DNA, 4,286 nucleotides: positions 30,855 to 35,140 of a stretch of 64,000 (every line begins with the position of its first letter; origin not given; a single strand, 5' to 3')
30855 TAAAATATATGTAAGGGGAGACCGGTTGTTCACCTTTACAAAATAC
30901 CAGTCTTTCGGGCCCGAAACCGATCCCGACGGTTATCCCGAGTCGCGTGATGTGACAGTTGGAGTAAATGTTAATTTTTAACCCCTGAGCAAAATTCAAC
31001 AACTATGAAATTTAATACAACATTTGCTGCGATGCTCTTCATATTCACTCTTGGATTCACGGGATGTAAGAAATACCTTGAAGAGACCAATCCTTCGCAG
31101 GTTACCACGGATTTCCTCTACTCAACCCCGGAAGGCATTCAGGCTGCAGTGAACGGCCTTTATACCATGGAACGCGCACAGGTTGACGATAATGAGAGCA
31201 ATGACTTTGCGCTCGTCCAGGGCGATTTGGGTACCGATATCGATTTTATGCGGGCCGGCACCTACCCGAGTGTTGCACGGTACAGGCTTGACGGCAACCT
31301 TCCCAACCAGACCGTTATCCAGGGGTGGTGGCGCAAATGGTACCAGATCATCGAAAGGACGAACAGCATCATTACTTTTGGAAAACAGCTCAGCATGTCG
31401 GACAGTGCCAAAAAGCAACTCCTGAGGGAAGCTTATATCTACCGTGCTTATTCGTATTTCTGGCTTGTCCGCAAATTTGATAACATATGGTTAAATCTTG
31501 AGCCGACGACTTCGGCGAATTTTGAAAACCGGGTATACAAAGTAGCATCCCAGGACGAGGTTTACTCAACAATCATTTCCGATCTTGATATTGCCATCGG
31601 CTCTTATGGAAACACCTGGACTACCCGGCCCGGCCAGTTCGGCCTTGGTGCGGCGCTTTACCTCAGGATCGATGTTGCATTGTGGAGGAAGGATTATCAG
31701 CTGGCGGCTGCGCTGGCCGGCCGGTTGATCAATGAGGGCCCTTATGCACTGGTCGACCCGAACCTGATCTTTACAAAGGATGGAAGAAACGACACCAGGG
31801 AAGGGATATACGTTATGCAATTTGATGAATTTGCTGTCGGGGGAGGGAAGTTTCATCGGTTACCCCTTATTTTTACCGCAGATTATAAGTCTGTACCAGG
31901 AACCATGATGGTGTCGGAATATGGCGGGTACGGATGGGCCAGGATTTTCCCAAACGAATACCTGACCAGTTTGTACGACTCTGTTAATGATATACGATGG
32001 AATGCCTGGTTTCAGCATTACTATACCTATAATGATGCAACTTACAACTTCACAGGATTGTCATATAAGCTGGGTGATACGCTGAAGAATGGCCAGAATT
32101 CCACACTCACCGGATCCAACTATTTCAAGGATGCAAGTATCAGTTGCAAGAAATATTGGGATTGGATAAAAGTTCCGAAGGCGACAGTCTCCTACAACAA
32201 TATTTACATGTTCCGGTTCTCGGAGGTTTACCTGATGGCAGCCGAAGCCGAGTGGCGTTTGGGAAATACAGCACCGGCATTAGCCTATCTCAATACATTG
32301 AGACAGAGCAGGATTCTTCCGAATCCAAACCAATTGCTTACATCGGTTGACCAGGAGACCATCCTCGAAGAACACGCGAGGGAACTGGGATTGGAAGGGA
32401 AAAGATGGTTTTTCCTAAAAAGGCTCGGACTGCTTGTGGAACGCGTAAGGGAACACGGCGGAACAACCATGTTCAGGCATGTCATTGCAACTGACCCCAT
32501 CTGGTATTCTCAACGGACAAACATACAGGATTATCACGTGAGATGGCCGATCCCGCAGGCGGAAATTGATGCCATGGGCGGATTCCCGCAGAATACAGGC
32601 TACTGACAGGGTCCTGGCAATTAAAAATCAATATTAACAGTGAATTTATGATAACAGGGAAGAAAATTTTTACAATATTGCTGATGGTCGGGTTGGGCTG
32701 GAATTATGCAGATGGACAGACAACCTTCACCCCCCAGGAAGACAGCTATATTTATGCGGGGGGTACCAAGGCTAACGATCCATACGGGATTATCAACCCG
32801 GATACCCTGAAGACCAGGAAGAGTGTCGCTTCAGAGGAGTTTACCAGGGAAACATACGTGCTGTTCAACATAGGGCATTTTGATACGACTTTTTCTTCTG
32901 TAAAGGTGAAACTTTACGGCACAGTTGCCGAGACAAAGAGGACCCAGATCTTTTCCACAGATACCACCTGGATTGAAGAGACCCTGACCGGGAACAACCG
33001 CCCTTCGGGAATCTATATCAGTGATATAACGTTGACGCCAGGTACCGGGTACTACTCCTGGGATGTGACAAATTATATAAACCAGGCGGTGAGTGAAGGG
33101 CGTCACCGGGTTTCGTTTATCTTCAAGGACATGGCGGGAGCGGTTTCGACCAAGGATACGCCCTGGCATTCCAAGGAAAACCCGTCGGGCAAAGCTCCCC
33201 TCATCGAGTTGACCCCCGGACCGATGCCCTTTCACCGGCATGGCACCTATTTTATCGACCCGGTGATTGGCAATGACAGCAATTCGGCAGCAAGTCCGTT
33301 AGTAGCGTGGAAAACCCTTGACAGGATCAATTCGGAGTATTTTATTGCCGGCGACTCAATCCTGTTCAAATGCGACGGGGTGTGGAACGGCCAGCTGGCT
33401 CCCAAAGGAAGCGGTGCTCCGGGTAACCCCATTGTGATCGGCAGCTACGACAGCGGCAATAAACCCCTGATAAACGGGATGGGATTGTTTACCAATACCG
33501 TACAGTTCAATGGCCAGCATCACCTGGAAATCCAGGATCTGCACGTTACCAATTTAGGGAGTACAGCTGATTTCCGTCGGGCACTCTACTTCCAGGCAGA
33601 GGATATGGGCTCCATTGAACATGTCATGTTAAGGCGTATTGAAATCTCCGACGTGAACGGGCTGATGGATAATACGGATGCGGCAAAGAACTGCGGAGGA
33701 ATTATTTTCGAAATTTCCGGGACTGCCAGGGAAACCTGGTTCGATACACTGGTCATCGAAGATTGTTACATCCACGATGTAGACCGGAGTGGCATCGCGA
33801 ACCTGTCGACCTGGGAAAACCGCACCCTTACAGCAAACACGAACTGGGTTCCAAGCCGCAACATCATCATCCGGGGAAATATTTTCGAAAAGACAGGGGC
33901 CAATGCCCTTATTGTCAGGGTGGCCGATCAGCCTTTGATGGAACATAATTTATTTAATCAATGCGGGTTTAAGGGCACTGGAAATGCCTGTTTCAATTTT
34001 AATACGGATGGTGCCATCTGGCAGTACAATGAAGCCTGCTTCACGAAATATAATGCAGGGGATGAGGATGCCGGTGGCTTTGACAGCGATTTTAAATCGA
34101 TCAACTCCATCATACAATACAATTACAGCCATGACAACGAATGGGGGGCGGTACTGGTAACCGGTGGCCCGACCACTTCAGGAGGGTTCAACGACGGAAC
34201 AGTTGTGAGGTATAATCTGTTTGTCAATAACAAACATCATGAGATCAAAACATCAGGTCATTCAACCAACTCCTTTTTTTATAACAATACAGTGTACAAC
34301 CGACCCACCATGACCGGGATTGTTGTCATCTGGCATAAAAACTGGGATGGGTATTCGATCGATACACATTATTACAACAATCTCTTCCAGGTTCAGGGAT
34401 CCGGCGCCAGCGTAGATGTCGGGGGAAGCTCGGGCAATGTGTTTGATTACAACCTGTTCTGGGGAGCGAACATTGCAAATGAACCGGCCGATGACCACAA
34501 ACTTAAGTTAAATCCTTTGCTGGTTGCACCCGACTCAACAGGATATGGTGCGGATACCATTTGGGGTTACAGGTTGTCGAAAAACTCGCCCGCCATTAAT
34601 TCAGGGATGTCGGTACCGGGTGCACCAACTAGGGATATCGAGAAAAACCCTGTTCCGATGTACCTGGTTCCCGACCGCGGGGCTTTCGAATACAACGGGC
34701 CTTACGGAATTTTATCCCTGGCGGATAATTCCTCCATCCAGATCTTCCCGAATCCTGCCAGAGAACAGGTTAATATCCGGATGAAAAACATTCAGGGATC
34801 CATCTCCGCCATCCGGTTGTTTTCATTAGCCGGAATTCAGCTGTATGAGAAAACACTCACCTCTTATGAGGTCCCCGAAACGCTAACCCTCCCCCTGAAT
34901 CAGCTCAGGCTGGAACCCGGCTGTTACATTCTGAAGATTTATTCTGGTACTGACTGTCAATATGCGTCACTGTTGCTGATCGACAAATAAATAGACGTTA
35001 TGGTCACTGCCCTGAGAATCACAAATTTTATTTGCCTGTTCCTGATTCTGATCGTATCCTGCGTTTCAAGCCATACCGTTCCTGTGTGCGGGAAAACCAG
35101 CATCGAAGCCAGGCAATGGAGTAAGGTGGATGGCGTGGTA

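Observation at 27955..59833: Co-directional SusCD/HTCS locus built mainly from unclassifiable T9SS cargo: candidate new polysaccharide-degrading system for an acetylated, glucuronate-containing glycan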

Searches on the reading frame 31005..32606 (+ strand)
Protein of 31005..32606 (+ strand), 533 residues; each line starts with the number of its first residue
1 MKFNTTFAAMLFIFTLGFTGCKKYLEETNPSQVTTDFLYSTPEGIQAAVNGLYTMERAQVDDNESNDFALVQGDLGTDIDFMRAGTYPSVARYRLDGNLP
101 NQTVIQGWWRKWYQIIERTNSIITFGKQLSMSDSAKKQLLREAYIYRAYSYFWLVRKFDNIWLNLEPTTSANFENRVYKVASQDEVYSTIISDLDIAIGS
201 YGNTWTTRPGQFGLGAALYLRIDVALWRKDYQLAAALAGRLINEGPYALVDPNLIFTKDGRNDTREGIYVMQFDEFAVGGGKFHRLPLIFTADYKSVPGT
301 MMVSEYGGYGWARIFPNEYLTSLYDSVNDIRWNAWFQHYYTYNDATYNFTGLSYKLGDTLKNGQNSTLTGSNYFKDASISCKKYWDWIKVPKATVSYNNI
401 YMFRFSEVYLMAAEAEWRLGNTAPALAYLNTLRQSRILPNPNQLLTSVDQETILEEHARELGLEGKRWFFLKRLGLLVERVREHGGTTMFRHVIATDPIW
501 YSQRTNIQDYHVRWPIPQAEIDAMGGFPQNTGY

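Call 3: search_protein_families(library=pfam, proteins=[window:31005-32606:+], max_evalue=0.01)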
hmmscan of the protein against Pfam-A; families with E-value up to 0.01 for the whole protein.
window:31005-32606:+ (533 aa): 3 families
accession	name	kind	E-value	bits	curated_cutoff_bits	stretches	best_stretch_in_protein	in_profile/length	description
PF07980.17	SusD_RagB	-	9.1e-29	101.5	23.1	1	269-533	5-297/297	SusD family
PF14322.12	SusD-like_3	-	6e-12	46.6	27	1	23-205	1-169/191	Starch-binding associating with outer membrane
PF12771.13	SusD-like_2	-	8e-06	25.4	27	1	85-229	42-173/415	Starch-binding associating with outer membrane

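Call 40: search_protein_families(library=ncbifam, proteins=[window:31005-32606:+], max_evalue=0.001)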
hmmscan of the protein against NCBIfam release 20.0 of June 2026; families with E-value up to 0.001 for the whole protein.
window:31005-32606:+ (533 aa): 2 families
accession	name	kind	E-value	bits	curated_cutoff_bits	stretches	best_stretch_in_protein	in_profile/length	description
NF033072.0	NanU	exception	4.2e-14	52.5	425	1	103-228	97-227/521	SusD family outer membrane lipoprotein NanU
NF033071.0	SusD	exception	1.2e-13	50.2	725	1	395-533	434-558/558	starch-binding outer membrane lipoprotein SusD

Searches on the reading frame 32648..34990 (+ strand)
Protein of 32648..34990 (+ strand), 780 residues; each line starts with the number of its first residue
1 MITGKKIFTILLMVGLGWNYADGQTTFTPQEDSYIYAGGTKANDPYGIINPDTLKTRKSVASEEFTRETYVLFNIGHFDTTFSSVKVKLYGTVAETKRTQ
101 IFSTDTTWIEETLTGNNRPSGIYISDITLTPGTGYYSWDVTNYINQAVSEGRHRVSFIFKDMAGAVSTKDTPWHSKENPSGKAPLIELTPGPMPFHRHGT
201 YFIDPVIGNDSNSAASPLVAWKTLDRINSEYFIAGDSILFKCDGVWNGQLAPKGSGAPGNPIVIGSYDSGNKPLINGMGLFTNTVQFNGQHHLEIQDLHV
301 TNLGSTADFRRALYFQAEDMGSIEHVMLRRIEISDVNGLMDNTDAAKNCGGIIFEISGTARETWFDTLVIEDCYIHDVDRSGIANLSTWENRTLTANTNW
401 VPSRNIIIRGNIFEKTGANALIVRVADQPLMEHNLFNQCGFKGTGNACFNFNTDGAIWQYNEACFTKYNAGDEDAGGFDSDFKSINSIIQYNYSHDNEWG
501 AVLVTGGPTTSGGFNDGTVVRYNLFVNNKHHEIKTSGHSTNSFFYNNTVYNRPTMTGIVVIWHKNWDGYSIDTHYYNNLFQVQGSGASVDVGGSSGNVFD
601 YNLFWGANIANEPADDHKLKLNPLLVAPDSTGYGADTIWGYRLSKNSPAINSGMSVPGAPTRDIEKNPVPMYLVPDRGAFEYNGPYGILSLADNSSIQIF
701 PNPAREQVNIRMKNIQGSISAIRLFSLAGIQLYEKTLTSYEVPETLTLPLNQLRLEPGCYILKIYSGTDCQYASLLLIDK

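Call 3: search_protein_families(library=pfam, proteins=[window:32648-34990:+], max_evalue=0.01)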
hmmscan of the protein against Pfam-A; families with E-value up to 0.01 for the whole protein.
window:32648-34990:+ (780 aa): 3 families
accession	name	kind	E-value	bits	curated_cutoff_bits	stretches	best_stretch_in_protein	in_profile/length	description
PF24517.2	CBM96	-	1.4e-25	90.5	26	1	24-186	2-160/164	Carbohydrate-binding module family 96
PF18962.6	Por_Secre_tail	-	2e-07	31.6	27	1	699-768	1-66/75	Secretion system C-terminal sorting domain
PF13229.12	Beta_helix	-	0.0025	17.9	25.9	1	403-549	31-158/158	Right handed beta helix region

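Call 6: search_protein_families(library=ncbifam, proteins=[window:32648-34990:+], max_evalue=0.01)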
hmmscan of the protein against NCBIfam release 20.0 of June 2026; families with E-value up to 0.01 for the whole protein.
window:32648-34990:+ (780 aa): 5 families
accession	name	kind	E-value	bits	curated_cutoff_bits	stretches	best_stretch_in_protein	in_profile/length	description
NF033679.1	DNRLRE_dom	domain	2.5e-15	57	34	1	39-189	7-164/164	DNRLRE domain-containing protein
TIGR04183.1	Por_Secre_tail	domain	8.4e-07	28.9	23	1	699-768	1-62/72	T9SS type A sorting domain-containing protein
NF038113.1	T9SSA_dep_M36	equivalog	3e-06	25.7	885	1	694-778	790-868/869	T9SS-dependent M36 family metallopeptidase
NF041518.1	choice_anch_Q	domain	3.1e-05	24.1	25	1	641-683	17-58/58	choice-of-anchor Q domain-containing protein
NF047897.1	LctobiosidLnbX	equivalog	6.7e-05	20.9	2500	1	199-279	44-130/1498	lacto-N-biosidase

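Call 21: search_solved_structures(query=window:32648-34990:+, max_evalue=1, show_alignments=5)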
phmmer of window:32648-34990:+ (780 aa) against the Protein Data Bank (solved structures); distinct sequences matched with E-value up to 1: 14.
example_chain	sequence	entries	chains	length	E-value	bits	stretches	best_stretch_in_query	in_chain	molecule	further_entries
7v6m_A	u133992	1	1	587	1.3e-26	95.8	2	199-437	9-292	Fibronectin type III domain-containing protein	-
6kqs_A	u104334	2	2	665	9.3e-11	43.4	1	200-553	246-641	lacto-N-biosidase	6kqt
8wab_A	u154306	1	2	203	3.1e-06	28.5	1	31-186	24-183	DNRLRE domain-containing protein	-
2nz0_A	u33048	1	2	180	0.04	14.9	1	17-90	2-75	Kv channel-interacting protein 1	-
7f3f_E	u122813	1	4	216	0.053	14.5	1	17-90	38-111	Isoform 2 of Kv channel-interacting protein 1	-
7e83_E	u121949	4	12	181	0.054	14.5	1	20-90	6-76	Kv channel-interacting protein 1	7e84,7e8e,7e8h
2i2r_E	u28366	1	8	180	0.055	14.4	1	20-90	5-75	Kv channel-interacting protein 1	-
7e8e_H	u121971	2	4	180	0.056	14.4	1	20-90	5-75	Kv channel-interacting protein 1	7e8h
7w6n_A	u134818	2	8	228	0.06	14.3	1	17-90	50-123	Kv channel-interacting protein 1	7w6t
1s6c_A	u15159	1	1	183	0.19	12.7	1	20-90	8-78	Kv4 potassium channel-interacting protein KChIP1b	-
1s1e_A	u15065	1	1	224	0.2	12.5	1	17-90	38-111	Kv channel interacting protein 1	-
8glk_D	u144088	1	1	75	0.31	12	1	697-764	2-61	Endonuclease I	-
1d0b_A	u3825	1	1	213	0.76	10.6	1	315-393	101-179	INTERNALIN B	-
1otm_A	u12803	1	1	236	0.95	10.3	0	315-393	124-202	internalin B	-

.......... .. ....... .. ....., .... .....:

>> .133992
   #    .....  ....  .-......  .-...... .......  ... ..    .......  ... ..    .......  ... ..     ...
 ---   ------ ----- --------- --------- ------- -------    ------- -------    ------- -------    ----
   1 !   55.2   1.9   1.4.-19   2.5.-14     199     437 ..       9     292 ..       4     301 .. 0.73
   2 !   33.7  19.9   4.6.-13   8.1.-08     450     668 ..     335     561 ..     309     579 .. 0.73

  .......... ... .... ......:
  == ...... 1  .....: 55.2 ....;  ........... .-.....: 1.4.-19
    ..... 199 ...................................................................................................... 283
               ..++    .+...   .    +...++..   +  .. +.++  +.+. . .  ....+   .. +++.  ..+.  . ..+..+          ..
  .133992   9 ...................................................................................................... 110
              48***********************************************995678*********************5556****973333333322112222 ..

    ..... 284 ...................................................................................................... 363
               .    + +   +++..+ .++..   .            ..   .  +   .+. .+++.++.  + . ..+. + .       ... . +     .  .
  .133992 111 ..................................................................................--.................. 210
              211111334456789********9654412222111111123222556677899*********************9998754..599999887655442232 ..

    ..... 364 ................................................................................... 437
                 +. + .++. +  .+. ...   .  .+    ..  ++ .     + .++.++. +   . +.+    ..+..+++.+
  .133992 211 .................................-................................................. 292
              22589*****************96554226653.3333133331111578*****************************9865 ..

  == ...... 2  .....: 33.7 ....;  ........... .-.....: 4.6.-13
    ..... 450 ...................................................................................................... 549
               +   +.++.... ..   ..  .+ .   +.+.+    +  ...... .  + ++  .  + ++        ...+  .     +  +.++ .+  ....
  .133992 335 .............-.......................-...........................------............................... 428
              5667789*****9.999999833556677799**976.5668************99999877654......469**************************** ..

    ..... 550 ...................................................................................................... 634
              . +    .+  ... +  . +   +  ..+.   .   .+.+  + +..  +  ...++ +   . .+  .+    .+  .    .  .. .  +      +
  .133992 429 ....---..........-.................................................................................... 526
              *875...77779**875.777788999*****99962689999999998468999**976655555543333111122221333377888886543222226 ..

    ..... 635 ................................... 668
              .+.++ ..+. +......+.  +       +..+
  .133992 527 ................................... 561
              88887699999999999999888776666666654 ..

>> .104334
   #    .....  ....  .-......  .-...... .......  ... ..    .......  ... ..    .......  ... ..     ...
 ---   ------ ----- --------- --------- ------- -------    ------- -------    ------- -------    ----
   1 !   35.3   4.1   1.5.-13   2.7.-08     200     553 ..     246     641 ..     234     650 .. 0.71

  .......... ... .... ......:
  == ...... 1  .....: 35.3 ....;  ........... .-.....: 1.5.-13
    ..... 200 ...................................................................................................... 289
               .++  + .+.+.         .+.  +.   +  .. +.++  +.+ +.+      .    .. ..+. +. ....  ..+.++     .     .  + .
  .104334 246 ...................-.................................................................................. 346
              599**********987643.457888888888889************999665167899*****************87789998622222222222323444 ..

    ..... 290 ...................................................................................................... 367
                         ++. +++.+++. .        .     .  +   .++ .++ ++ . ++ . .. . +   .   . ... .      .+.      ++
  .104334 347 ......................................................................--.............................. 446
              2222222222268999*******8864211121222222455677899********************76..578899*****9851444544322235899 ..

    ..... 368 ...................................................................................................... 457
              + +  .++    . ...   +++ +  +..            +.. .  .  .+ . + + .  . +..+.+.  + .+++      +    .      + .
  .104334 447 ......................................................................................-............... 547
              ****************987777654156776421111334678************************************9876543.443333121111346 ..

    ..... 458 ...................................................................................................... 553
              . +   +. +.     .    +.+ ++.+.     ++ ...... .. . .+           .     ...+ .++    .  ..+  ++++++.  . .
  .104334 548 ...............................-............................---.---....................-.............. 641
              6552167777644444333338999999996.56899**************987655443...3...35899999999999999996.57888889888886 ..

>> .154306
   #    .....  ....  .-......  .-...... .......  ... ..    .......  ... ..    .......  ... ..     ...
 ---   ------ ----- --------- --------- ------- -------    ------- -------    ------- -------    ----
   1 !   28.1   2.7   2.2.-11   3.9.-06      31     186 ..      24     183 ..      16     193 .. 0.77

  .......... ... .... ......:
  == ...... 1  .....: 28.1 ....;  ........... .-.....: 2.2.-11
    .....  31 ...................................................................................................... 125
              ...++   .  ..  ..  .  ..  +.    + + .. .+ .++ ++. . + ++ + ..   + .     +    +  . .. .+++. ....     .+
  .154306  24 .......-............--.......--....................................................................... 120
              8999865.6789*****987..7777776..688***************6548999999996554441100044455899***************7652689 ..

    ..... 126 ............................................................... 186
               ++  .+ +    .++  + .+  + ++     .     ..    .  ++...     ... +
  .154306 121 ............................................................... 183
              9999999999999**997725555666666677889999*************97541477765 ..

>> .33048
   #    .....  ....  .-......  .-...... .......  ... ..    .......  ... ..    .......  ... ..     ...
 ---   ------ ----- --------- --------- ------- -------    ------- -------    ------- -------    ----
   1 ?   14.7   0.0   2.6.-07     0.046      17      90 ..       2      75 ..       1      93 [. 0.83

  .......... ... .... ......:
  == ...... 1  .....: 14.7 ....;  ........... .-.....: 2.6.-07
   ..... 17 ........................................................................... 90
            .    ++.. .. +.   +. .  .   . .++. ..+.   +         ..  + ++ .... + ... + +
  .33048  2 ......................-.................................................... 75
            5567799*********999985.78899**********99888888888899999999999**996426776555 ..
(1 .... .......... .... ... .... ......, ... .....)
